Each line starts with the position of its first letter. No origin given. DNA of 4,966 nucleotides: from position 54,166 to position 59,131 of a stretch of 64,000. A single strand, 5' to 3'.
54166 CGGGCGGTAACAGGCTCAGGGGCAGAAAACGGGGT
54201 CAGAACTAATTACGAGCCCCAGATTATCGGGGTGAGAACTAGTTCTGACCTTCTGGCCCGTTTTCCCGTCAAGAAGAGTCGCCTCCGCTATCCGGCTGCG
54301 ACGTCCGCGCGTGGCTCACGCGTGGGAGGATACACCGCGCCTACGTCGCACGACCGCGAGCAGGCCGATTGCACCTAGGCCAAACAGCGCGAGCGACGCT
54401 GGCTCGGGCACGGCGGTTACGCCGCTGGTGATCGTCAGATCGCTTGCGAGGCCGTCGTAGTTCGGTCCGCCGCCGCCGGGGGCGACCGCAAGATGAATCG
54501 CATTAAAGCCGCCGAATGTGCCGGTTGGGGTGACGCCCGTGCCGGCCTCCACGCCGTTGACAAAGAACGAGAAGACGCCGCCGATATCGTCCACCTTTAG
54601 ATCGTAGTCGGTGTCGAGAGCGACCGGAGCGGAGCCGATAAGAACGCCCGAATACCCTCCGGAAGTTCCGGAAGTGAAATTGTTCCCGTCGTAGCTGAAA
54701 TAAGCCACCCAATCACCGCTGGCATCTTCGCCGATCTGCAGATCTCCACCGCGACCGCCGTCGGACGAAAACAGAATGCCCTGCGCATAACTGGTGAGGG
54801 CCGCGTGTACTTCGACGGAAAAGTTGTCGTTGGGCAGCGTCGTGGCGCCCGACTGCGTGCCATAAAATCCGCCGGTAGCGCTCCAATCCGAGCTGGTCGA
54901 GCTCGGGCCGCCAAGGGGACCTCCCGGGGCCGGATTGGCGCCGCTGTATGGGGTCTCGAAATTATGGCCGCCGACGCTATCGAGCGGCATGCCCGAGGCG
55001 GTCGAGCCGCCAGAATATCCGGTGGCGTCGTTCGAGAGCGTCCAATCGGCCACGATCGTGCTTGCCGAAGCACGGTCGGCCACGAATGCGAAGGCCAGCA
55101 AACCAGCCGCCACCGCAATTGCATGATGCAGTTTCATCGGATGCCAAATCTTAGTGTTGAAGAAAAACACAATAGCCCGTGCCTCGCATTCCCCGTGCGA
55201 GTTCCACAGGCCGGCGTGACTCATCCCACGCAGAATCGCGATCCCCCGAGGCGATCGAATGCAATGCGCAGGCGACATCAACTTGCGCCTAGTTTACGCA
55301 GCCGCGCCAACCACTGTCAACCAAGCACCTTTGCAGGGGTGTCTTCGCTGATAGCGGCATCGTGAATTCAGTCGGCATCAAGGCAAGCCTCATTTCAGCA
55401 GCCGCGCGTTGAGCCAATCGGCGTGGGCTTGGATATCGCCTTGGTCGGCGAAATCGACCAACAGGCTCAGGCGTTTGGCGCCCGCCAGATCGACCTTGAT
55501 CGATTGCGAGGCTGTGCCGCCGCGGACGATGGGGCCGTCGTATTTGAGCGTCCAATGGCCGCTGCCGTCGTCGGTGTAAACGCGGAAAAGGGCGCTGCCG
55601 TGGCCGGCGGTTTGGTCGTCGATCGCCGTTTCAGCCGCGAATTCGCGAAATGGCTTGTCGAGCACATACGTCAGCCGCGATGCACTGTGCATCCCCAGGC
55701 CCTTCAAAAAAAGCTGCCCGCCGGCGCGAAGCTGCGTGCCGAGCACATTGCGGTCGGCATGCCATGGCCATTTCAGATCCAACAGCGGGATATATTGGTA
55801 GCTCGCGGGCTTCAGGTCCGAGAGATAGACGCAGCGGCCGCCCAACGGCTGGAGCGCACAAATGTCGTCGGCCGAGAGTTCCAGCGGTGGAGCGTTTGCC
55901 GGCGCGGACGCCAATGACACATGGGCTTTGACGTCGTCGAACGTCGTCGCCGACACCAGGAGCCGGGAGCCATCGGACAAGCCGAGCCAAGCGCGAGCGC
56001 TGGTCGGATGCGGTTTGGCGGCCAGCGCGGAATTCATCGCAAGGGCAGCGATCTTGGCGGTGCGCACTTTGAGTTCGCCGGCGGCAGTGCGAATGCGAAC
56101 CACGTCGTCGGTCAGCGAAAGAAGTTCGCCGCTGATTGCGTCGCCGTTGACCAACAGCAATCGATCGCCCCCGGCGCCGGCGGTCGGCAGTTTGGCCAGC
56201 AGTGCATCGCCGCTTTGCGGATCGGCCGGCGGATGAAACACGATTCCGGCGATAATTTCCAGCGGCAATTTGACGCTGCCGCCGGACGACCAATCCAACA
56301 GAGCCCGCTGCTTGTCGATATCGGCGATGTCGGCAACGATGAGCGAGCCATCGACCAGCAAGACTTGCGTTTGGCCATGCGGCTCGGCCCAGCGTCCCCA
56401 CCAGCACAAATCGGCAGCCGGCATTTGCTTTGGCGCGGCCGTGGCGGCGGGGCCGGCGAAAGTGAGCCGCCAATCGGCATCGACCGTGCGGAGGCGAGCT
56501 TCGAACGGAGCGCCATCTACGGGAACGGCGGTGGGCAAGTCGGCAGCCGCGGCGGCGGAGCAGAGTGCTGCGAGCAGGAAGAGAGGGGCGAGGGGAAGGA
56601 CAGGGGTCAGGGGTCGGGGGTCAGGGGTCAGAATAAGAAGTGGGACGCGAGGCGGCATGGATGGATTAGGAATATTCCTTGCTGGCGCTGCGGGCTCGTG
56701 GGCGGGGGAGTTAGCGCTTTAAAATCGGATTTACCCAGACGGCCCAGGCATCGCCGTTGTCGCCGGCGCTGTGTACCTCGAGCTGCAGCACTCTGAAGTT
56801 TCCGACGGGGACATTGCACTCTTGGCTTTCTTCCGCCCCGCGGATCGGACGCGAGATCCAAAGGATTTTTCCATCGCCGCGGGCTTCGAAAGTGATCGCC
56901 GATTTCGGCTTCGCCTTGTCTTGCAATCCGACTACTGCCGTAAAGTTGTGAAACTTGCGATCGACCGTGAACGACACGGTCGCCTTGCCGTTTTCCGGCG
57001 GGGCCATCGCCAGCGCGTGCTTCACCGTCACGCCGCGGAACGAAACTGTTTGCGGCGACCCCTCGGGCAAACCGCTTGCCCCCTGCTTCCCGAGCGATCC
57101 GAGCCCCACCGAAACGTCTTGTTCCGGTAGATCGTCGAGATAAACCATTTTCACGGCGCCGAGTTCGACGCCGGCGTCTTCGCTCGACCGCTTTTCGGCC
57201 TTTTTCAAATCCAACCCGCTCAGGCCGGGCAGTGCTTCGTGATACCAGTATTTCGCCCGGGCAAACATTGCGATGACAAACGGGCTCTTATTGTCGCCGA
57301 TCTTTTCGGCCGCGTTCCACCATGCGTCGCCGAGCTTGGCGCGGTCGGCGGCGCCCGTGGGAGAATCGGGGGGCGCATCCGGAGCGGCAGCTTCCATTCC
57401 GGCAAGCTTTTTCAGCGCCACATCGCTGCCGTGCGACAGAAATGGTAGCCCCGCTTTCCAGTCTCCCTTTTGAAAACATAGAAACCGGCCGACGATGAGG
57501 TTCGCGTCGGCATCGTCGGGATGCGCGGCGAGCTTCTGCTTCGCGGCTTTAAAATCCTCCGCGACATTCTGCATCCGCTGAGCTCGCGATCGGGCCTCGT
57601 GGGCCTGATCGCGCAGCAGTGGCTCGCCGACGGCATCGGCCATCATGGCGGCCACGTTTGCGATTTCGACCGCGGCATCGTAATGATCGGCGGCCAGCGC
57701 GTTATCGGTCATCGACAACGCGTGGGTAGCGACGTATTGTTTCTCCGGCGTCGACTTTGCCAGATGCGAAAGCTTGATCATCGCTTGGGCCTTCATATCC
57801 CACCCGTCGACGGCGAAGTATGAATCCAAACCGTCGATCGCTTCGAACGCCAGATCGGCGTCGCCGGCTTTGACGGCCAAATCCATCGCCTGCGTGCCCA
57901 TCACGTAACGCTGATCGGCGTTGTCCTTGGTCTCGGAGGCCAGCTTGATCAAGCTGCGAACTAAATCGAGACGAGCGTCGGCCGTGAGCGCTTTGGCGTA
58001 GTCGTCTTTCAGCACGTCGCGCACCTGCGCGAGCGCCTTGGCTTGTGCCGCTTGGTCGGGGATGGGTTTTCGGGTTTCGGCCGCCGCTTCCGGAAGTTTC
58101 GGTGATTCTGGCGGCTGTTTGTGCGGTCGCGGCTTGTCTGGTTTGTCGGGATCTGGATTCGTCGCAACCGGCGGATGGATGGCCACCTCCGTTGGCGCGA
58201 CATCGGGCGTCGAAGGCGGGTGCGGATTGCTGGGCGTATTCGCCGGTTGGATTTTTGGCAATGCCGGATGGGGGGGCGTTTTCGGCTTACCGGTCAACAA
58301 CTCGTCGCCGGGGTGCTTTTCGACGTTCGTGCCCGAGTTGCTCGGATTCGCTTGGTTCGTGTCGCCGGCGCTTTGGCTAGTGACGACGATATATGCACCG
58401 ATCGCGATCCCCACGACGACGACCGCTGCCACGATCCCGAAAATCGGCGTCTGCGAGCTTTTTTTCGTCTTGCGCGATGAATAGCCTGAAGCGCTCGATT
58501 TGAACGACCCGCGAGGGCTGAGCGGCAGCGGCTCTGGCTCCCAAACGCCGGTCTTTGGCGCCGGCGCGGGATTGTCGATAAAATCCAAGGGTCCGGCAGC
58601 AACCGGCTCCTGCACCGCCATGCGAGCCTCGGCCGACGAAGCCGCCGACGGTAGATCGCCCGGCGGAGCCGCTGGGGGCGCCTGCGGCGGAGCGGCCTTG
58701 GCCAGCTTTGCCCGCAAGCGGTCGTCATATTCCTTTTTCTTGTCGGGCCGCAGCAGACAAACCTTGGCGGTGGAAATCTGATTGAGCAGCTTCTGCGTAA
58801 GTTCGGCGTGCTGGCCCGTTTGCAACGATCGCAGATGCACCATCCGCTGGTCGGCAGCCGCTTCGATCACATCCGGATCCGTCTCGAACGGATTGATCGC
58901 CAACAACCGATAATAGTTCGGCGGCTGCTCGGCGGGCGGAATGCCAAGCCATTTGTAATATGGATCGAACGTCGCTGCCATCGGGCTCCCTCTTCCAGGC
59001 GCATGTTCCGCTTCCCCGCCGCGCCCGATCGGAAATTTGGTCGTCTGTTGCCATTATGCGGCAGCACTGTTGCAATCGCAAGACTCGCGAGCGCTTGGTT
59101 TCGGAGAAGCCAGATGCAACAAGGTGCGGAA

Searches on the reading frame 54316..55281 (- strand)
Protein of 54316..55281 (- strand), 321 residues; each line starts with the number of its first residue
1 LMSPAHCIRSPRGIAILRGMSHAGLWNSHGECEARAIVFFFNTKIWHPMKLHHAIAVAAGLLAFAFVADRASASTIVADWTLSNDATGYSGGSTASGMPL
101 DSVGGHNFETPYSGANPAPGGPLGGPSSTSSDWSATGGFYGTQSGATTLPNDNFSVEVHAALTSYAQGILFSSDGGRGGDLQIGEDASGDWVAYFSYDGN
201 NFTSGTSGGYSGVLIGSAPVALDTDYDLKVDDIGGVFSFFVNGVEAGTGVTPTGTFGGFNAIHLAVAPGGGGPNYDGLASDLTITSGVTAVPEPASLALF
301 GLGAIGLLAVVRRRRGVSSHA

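Call 26: search_protein_families(library=pfam, proteins=[window:54316-55281:-], max_evalue=0.0001)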
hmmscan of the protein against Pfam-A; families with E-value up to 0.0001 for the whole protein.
window:54316-55281:- (321 aa): 2 families
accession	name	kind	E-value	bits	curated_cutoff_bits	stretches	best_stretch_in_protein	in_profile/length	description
PF07589.16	PEP-CTERM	-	5.3e-07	29.9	20.7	1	290-313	1-24/24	PEP-CTERM motif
PF13385.13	Laminin_G_3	-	1.4e-05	25.7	27.6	1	143-286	8-142/151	Concanavalin A-like lectin/glucanases superfamily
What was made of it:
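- On PEP-CTERM / exosortase substrates: A second PEP-CTERM protein is encoded at 54316-55281 (PF07589 E 5e-7, call 26).
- PEP-CTERM inference, part 4: the same window encodes another PEP-CTERM protein at 54316-55281 (call 26).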

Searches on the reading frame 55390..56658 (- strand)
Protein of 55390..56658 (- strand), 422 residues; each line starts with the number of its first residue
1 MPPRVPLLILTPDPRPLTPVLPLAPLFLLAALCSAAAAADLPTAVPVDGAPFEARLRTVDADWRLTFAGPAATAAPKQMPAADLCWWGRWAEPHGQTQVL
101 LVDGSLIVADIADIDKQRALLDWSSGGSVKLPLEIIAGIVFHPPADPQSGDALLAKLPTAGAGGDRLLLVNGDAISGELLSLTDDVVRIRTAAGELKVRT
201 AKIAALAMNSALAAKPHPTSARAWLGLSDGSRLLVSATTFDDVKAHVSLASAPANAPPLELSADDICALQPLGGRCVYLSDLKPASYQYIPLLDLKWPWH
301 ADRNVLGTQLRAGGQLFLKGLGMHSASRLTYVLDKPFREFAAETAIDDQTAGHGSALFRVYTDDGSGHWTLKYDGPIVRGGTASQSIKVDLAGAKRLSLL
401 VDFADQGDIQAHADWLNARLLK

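Call 26: search_protein_families(library=pfam, proteins=[window:55390-56658:-], max_evalue=0.0001)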
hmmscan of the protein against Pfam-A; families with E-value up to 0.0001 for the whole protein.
window:55390-56658:- (422 aa): 1 family
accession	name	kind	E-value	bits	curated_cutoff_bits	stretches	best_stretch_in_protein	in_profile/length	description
PF08305.17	NPCBM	-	2.1e-31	109.2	23.9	1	277-420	3-136/137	NPCBM/NEW2 domain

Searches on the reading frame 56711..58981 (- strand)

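Call 26: search_protein_families(library=pfam, proteins=[window:56711-58981:-], max_evalue=0.0001)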
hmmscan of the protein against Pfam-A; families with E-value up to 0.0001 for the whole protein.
window:56711-58981:- (756 aa): 1 family
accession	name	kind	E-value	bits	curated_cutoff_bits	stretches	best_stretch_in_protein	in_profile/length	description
PF08305.17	NPCBM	-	2.6e-17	63.5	23.9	1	612-754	2-136/137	NPCBM/NEW2 domain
